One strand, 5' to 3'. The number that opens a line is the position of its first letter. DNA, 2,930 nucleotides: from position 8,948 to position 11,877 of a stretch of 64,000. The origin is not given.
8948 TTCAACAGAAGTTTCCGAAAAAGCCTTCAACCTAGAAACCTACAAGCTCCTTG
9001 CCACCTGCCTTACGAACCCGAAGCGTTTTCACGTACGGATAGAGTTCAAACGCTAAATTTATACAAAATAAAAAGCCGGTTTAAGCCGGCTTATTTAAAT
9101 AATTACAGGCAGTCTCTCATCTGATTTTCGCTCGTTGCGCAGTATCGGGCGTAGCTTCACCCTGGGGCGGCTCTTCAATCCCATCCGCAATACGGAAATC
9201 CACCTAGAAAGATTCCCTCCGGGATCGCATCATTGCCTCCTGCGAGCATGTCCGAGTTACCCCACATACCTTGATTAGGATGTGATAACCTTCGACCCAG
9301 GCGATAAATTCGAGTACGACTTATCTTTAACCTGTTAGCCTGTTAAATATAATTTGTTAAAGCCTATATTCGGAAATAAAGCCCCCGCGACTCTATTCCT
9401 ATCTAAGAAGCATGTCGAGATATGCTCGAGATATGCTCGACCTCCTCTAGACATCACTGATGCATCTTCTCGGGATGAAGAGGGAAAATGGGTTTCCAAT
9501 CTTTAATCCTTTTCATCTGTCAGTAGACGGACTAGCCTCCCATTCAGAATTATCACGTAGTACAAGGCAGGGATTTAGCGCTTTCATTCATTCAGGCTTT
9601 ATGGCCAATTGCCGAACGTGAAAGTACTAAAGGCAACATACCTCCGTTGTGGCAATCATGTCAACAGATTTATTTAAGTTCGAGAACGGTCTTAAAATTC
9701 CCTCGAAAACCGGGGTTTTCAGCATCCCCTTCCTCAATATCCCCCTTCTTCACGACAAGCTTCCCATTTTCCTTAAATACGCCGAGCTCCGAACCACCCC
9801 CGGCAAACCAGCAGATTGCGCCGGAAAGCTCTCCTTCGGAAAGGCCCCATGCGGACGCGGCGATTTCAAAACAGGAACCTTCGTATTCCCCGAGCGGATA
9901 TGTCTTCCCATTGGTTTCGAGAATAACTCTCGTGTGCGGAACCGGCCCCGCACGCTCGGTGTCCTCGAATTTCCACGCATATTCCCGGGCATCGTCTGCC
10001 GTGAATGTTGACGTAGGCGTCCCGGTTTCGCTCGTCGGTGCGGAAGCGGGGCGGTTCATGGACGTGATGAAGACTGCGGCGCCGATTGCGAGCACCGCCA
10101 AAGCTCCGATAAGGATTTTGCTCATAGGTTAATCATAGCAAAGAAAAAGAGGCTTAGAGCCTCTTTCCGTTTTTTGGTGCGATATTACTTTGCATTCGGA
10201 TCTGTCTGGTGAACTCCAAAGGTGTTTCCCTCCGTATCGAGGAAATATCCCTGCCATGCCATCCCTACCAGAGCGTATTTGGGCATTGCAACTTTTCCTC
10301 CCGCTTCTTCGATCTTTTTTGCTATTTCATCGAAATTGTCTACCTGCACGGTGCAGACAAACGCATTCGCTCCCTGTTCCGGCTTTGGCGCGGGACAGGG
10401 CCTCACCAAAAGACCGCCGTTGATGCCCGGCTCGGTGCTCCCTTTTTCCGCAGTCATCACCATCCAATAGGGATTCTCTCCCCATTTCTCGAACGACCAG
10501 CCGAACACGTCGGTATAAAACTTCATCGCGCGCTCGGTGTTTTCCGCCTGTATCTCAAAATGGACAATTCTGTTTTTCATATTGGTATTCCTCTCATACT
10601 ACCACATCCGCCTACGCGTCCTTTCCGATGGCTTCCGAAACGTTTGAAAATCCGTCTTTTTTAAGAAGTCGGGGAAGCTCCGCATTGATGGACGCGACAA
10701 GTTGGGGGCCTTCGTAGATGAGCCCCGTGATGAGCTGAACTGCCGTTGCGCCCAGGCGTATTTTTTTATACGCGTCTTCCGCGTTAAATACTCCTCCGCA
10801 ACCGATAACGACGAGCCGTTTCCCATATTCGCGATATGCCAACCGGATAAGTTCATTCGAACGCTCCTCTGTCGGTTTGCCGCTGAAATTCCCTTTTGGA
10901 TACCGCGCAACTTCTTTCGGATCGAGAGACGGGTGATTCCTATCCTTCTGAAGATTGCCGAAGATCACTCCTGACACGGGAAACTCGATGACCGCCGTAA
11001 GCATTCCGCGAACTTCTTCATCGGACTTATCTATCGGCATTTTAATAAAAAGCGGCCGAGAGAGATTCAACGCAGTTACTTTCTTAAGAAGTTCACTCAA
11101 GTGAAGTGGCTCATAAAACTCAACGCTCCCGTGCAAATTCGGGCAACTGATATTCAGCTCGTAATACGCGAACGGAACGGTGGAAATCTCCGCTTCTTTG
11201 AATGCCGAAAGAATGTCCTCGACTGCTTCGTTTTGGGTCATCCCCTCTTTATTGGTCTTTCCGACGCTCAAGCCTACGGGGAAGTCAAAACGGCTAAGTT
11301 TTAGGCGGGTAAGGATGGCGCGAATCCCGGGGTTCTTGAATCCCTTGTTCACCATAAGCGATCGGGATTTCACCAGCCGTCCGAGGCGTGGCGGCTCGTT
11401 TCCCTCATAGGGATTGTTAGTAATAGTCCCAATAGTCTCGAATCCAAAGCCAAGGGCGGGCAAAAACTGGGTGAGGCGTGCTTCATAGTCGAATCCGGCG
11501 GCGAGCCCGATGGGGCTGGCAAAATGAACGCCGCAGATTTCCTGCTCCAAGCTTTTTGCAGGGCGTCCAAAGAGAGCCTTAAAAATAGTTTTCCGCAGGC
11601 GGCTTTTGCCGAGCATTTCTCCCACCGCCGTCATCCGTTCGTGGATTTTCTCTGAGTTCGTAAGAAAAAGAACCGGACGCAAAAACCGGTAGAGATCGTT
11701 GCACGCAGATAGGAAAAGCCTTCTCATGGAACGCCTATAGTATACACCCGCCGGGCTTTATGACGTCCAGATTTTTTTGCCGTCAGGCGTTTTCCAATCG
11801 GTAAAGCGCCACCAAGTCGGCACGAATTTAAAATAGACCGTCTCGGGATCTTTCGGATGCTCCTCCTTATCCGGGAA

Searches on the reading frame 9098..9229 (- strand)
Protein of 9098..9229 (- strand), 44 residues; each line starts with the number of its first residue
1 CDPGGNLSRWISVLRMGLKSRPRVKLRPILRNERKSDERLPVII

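Call 29: search_protein_families(library=pfam, max_evalue=1, proteins=[window:9098-9229:-])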
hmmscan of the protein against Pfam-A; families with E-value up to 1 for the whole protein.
seq(44 aa): 0 families

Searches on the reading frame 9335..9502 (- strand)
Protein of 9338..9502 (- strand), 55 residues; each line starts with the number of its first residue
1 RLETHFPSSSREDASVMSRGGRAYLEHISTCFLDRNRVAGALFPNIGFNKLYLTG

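Call 29: search_protein_families(library=pfam, max_evalue=1, proteins=[window:9338-9502:-])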
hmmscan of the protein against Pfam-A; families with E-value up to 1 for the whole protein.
seq(55 aa): 0 families

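Call 40: find_encoding_contigs(protein=window:9335-9499:-, flank=3000)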
Protein window:9335-9499:- (54 aa): no gene with exactly this product is on record in the collection.

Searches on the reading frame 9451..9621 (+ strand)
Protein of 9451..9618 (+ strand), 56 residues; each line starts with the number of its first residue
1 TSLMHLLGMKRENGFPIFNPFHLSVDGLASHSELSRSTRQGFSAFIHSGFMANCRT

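Call 29: search_protein_families(library=pfam, max_evalue=1, proteins=[window:9451-9618:+])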
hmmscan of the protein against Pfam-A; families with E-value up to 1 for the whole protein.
seq(56 aa): 0 families

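Call 39: find_encoding_contigs(protein=window:9460-9621:+, flank=3000)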
Protein window:9460-9621:+ (53 aa): no gene with exactly this product is on record in the collection.

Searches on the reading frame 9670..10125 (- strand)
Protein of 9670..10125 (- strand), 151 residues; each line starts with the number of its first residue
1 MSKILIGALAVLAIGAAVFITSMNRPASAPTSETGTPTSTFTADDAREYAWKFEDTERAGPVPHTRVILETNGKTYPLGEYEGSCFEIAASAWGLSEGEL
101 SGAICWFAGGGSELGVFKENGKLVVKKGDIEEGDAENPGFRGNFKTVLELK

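Call 8: search_protein_families(library=pfam, proteins=[window:9670-10125:-])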
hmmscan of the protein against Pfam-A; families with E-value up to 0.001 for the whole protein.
window:9670-10125:- (151 aa): 0 families

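Call 10: find_encoding_contigs(protein=window:9670-10125:-, flank=6000, max_places=10)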
Protein window:9670-10125:- (151 aa): 3 contigs read that carry it; 1 place shown.
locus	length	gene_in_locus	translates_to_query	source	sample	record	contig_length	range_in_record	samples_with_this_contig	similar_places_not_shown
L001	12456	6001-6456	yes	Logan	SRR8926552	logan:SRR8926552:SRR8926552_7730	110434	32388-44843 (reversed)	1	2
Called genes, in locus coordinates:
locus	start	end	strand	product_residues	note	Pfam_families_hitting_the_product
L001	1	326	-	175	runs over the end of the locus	PF07021:MetW (weak), PF13489:Methyltransf_23, PF13847:Methyltransf_31 (weak), PF13649:Methyltransf_25, PF08241:Methyltransf_11, PF08242:Methyltransf_12 (weak)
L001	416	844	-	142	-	-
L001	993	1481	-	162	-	PF01988:VIT1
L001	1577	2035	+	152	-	PF01230:HIT (weak)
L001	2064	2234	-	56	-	-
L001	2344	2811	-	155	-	-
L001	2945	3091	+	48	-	-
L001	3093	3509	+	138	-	PF00892:EamA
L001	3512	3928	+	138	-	-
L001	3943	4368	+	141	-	PF01243:PNPOx_N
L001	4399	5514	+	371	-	PF01180:DHO_dh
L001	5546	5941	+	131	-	PF00903:Glyoxalase, PF22677:Ble-like_N (weak)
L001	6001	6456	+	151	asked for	-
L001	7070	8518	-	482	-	PF00929:RNase_T, PF16473:Rv2179c-like (faint), PF01541:GIY-YIG (faint), PF27096:UvrC_M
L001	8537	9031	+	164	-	-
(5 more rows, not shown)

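Call 17: list_cluster_members(proteins=[P0001, window:9670-10125:-])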
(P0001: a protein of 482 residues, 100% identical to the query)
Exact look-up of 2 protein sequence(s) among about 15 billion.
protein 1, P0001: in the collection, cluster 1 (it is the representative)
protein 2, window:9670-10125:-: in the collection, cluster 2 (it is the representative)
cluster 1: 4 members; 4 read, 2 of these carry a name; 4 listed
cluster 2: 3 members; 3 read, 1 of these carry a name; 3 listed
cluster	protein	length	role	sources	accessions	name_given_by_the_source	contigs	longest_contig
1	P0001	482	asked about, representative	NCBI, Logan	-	-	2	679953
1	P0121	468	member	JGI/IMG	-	DNA polymerase-3 subunit epsilon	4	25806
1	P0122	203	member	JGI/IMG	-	DNA polymerase-3 subunit epsilon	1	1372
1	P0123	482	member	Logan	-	-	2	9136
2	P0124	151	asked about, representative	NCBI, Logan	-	-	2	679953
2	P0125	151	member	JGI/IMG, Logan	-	hypothetical protein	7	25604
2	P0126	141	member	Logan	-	-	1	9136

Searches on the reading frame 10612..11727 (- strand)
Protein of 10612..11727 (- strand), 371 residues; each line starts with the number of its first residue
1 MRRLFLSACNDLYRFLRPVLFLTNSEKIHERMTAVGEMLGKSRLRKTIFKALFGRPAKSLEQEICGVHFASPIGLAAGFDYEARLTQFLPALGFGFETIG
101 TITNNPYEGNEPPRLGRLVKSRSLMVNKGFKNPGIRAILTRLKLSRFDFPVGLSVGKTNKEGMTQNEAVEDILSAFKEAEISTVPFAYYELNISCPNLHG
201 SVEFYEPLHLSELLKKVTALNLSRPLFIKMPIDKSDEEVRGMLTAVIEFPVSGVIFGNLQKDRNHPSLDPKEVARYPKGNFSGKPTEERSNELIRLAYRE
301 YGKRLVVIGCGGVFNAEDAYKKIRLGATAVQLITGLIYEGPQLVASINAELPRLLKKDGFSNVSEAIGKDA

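Call 8: search_protein_families(library=pfam, proteins=[window:10612-11727:-])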
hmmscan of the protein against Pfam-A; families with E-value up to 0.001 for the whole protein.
window:10612-11727:- (371 aa): 1 family
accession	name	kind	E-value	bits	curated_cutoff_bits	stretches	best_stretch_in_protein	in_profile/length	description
PF01180.27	DHO_dh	-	8e-51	173.4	27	1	60-355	2-291/291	Dihydroorotate dehydrogenase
